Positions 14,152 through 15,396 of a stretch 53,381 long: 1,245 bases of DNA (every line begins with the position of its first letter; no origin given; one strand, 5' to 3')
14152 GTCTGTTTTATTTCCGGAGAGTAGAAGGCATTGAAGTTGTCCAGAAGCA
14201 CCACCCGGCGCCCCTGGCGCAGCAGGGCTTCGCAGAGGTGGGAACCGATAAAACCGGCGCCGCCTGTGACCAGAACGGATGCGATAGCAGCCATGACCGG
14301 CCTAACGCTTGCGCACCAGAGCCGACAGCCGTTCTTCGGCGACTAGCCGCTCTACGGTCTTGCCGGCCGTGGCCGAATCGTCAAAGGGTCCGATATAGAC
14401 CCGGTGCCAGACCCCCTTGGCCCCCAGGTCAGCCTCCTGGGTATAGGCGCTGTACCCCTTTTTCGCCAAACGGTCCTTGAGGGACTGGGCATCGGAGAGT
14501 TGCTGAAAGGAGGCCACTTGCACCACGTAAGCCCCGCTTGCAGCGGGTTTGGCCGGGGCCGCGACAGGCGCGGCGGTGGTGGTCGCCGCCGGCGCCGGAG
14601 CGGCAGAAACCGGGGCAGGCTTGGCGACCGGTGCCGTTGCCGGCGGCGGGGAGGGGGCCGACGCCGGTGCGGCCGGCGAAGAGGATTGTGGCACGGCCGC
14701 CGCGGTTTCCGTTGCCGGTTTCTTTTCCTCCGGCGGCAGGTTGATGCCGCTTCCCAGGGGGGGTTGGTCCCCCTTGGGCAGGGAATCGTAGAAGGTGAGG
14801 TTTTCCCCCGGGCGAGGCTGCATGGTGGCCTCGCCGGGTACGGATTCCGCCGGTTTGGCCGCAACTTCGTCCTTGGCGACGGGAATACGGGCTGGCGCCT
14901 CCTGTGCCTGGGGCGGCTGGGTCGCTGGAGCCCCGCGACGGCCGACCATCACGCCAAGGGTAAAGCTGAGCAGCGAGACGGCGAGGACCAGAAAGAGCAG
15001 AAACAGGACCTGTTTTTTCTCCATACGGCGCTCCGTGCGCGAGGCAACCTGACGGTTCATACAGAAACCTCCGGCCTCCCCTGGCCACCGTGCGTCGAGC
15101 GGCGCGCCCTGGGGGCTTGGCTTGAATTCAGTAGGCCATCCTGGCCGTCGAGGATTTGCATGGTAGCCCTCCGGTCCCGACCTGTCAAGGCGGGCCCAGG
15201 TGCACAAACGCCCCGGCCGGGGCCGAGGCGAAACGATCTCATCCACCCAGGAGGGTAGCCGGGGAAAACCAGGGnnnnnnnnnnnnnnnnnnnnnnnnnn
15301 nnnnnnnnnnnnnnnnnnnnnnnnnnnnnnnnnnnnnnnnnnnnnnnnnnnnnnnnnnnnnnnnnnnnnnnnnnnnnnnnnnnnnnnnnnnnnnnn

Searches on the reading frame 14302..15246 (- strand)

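Call 21: search_protein_families(library=pfam, proteins=[window:14302-15246:-], max_evalue=0.0001)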
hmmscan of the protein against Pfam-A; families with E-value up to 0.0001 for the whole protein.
window:14302-15246:- (314 aa): 1 family
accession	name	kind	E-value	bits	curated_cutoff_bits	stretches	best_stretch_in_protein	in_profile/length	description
PF05036.18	SPOR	-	3.8e-16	59.6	21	1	236-312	1-75/76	SPOR domain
